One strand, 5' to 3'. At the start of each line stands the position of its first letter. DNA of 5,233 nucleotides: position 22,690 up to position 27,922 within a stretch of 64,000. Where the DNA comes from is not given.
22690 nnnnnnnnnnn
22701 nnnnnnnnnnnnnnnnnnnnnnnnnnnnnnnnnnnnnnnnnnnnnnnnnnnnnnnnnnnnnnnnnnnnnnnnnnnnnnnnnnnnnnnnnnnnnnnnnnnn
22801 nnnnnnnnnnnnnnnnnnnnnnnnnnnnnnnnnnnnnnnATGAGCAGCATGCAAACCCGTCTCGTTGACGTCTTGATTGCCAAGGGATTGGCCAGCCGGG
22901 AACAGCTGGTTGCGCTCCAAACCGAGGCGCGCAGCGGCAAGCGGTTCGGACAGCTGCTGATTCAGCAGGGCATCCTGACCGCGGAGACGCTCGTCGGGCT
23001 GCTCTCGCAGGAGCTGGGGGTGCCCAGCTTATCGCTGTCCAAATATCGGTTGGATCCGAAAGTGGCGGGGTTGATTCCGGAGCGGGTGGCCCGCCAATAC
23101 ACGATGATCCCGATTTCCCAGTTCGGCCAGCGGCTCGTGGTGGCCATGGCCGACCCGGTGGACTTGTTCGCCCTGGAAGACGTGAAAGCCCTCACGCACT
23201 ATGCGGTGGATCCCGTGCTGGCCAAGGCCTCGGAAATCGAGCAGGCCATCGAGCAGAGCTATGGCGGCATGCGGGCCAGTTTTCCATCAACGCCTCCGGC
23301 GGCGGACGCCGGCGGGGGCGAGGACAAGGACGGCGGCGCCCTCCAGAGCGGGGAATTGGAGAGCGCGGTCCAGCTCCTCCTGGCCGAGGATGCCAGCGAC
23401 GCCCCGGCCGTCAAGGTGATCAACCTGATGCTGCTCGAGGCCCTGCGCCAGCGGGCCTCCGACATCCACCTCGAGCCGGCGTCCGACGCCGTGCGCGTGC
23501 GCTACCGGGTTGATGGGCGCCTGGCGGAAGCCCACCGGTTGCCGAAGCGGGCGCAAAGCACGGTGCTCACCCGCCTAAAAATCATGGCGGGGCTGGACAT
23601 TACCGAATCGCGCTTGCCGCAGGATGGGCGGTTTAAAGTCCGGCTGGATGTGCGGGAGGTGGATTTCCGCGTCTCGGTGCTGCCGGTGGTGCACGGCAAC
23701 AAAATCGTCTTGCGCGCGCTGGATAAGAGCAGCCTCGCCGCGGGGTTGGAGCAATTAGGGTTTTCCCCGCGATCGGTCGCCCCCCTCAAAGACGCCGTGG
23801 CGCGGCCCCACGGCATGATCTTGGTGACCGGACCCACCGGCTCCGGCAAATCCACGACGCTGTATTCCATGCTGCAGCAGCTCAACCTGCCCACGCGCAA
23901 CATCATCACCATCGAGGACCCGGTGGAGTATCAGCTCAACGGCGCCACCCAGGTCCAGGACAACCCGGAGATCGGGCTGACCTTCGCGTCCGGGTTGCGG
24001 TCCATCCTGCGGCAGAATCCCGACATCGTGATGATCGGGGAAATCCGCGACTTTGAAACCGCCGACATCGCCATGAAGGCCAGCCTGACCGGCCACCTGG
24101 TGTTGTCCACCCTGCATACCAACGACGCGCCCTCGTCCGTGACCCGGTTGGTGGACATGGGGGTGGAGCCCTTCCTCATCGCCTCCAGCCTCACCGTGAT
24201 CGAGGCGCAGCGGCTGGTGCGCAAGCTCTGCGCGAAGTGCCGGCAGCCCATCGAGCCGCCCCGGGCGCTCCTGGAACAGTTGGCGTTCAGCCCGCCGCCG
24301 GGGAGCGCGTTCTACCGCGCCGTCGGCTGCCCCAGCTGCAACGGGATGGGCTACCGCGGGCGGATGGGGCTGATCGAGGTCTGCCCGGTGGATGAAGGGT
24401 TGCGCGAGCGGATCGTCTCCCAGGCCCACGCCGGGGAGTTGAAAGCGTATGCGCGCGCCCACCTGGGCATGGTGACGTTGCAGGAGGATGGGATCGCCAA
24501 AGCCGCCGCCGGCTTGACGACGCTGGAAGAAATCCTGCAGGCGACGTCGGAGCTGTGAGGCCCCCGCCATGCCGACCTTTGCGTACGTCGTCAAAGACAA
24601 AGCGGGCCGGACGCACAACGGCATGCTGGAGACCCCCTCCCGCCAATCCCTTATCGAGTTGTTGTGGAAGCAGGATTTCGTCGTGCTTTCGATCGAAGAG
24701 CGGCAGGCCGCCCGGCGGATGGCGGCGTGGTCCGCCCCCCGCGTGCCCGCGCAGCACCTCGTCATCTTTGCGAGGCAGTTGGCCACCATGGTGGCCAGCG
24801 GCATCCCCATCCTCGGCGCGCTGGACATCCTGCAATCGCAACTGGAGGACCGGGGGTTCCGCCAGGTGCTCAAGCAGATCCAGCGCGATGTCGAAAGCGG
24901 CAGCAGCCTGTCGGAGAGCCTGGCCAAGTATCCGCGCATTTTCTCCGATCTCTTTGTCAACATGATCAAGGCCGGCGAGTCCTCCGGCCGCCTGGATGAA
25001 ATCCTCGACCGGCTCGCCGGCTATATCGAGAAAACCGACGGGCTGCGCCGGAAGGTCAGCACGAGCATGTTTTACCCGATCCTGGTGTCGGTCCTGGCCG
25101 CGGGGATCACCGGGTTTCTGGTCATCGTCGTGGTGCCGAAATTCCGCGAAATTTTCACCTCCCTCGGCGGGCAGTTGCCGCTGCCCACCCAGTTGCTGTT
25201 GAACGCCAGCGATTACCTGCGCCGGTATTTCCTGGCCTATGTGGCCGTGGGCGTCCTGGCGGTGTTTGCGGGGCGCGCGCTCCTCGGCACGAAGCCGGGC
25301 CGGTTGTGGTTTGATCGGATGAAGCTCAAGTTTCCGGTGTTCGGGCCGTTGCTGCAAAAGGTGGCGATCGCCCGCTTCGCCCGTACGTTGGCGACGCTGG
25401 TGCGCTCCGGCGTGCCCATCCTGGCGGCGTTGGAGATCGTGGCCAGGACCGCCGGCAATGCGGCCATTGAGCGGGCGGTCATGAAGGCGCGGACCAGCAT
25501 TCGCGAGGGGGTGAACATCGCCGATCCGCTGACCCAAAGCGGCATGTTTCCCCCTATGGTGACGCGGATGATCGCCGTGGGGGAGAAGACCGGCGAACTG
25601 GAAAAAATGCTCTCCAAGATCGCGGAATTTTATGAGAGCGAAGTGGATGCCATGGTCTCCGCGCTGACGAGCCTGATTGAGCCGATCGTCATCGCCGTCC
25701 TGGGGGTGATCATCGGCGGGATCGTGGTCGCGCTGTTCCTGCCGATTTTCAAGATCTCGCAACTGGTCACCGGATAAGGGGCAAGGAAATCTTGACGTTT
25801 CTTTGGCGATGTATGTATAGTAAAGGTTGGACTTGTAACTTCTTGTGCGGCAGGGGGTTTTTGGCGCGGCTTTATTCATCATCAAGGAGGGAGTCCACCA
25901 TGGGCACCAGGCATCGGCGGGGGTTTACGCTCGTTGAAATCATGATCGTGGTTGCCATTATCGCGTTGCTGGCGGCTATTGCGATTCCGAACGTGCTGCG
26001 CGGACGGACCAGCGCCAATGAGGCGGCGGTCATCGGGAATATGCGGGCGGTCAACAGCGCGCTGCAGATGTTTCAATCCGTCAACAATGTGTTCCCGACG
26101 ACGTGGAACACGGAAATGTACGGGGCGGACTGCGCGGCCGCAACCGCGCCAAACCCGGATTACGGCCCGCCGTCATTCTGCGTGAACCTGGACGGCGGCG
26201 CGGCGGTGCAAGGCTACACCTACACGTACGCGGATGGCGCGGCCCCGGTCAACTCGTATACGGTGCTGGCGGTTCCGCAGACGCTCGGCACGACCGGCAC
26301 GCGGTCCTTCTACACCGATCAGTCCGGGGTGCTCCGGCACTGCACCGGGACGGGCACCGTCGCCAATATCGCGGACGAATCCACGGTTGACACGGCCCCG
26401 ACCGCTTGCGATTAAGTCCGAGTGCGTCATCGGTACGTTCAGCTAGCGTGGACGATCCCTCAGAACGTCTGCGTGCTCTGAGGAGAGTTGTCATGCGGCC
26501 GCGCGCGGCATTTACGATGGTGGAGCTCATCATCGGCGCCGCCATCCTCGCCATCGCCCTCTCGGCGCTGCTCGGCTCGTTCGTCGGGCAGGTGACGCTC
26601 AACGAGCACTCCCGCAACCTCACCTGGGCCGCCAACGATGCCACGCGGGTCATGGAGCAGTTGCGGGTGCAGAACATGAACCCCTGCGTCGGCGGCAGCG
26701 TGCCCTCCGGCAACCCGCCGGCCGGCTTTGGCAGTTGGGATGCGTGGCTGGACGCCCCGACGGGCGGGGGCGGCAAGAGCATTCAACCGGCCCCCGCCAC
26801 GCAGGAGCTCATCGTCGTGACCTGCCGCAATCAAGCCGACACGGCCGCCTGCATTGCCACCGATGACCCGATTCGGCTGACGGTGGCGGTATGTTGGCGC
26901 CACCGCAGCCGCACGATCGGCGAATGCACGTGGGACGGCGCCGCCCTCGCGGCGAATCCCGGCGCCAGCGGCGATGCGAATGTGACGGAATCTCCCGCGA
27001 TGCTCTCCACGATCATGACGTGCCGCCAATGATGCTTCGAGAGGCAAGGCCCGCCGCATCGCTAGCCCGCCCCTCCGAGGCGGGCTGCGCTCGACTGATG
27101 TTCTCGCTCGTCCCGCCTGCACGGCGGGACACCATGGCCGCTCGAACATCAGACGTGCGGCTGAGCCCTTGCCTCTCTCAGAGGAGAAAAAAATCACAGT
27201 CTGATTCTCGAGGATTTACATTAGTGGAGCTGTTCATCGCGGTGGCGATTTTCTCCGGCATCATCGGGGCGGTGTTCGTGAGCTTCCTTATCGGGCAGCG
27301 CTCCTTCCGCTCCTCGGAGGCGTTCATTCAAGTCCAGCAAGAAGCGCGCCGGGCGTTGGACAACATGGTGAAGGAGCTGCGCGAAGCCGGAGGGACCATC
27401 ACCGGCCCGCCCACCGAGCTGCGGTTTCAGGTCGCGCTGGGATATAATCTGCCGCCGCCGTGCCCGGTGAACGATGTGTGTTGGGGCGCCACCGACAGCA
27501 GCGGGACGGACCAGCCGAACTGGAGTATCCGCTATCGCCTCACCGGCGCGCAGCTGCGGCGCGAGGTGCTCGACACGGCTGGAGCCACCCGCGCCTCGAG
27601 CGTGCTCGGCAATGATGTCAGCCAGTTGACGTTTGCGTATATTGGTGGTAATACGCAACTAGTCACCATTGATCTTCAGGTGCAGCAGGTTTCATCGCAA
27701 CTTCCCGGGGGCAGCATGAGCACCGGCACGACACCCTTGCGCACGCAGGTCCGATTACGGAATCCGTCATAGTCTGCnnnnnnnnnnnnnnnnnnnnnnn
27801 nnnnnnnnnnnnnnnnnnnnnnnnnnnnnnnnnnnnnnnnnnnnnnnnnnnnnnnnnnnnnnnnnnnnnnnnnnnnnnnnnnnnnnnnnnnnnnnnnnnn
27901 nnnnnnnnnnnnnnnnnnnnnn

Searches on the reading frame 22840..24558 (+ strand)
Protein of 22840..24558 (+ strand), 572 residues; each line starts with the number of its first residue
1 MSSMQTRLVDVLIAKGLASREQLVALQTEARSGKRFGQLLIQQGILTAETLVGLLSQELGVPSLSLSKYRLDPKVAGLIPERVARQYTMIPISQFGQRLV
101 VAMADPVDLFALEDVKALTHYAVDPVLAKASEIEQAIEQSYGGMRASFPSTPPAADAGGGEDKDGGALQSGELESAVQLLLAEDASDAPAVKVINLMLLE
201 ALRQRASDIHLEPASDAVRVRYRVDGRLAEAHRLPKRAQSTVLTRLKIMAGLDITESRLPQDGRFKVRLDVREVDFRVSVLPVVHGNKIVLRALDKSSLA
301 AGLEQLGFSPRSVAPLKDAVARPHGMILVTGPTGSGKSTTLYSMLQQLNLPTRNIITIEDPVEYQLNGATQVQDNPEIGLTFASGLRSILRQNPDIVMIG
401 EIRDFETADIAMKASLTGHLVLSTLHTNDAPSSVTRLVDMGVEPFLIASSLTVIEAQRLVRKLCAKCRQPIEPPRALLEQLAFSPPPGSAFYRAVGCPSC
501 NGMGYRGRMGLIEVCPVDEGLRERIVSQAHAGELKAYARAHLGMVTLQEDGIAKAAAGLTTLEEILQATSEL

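Call 8: search_protein_families(library=pfam, proteins=[window:22840-24558:+])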
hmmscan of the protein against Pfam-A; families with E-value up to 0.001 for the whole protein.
window:22840-24558:+ (572 aa): 4 families
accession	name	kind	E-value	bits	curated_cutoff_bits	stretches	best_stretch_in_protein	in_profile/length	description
PF00437.27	T2SSE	-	4.3e-134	447.3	24.9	1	184-566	2-369/370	Type II/IV secretion system protein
PF05157.20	MshEN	-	2.8e-21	75.7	23.1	1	59-145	1-88/90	MshEN domain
PF13401.12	AAA_22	-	0.00036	21.3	27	0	324-360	5-41/130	AAA domain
PF13555.12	AAA_29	-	0.00059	20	27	0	321-341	19-39/61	P-loop containing region of AAA domain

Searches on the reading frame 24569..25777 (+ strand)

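Call 8: search_protein_families(library=pfam, proteins=[window:24569-25777:+])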
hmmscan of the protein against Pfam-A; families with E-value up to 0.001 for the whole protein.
window:24569-25777:+ (402 aa): 1 family
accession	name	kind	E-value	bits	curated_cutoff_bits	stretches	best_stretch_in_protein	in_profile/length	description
PF00482.28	T2SSF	-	2e-68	228.5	25.2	2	67-190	1-125/125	Type II secretion system (T2SS), protein F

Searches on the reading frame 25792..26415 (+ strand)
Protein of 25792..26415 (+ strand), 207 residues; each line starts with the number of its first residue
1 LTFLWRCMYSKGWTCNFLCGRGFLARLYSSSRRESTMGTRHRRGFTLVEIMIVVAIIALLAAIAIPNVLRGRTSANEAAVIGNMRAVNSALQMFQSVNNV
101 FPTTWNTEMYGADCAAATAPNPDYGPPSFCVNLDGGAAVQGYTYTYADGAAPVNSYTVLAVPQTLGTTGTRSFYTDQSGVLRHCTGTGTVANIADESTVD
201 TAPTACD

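Call 8: search_protein_families(library=pfam, proteins=[window:25792-26415:+])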
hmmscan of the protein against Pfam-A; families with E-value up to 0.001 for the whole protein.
window:25792-26415:+ (207 aa): 1 family
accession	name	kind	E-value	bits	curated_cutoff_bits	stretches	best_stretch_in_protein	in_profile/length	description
PF07963.17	N_methyl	-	3.7e-09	36.2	21.2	1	40-65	2-27/27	Prokaryotic N-terminal methylation motif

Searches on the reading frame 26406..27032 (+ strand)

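Call 8: search_protein_families(library=pfam, proteins=[window:26406-27032:+])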
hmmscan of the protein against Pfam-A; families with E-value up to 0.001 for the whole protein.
window:26406-27032:+ (208 aa): 1 family
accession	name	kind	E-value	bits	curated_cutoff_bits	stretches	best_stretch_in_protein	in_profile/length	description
PF07963.17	N_methyl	-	2.8e-05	24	21.2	1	30-56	1-27/27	Prokaryotic N-terminal methylation motif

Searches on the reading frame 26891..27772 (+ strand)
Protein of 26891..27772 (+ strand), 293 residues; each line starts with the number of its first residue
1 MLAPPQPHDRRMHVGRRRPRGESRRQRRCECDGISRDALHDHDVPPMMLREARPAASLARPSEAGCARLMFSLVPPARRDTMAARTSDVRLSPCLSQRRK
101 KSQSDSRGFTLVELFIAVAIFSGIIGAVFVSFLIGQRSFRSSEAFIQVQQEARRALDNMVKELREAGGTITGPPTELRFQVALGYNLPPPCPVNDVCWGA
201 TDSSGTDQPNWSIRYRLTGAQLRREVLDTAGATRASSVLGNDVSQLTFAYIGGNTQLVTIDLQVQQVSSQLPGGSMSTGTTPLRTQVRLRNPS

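Call 67: search_protein_families(library=pfam, proteins=[window:26891-27772:+], max_evalue=0.01)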
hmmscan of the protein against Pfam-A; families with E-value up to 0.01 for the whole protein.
window:26891-27772:+ (293 aa): 1 family
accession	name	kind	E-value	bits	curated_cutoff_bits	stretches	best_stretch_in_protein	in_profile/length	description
PF07963.17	N_methyl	-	0.00072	19.5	21.2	1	105-122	3-20/27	Prokaryotic N-terminal methylation motif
